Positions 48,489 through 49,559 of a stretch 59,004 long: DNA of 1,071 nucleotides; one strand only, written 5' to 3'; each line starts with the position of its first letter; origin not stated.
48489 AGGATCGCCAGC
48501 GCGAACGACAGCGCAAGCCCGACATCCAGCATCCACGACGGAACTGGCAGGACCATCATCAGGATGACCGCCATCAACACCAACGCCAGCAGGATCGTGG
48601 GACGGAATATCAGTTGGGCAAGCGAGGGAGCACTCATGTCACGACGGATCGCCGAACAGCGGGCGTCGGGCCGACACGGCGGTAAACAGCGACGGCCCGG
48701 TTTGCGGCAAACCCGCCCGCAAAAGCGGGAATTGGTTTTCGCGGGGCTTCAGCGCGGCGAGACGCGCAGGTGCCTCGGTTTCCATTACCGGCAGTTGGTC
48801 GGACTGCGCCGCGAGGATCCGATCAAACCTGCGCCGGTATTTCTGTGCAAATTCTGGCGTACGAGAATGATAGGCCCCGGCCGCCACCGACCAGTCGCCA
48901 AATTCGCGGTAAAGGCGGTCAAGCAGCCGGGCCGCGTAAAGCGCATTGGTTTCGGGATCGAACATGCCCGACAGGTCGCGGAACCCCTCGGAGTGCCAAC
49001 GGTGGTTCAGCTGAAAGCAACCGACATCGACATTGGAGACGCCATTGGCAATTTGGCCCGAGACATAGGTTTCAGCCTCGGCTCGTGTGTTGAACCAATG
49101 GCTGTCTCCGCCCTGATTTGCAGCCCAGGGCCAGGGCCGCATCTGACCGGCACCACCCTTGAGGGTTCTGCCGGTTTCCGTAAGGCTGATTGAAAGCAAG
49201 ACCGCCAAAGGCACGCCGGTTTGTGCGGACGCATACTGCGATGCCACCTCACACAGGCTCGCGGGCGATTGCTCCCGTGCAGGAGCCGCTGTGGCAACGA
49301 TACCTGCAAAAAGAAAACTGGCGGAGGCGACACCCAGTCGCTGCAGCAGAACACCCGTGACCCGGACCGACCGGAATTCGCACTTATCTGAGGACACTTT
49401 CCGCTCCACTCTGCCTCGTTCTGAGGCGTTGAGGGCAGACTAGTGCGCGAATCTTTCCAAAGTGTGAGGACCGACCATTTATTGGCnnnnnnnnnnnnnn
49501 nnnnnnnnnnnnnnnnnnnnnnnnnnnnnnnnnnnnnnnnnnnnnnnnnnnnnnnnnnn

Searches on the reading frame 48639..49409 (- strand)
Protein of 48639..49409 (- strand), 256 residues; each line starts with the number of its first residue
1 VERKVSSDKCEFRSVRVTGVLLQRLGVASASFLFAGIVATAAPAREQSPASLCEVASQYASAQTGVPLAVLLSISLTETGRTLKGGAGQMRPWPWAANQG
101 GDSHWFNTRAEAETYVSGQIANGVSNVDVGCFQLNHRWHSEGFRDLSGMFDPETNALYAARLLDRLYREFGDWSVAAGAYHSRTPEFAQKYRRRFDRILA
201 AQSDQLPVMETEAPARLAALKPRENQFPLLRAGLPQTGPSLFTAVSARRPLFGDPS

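Call 3: search_protein_families(library=pfam, proteins=[window:48639-49409:-], max_evalue=1)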
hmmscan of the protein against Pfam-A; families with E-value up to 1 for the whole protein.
window:48639-49409:- (256 aa): 2 families
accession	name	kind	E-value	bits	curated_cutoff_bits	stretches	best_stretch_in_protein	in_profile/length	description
PF01464.25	SLT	-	3.1e-06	27.2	21.3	1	126-182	35-96/117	Transglycosylase SLT domain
PF18896.5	SLT_3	-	0.00032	21.5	27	1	112-174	27-88/89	Lysozyme like domain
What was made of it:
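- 48639..49409 (-): SLT-domain lytic transglycosylase (SltF-like), the next gene downstream of motK. Call 3: SLT, E 3e-6.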

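Call 4: search_protein_families(library=ncbifam, proteins=[window:48639-49409:-], max_evalue=1)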
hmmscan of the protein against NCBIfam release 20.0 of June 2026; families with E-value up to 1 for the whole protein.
window:48639-49409:- (256 aa): 1 family
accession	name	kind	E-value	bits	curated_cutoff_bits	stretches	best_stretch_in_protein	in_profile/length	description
NF010463.0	PRK13888.1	equivalog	0.0017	18.4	246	1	157-194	89-126/211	conjugal transfer protein TrbN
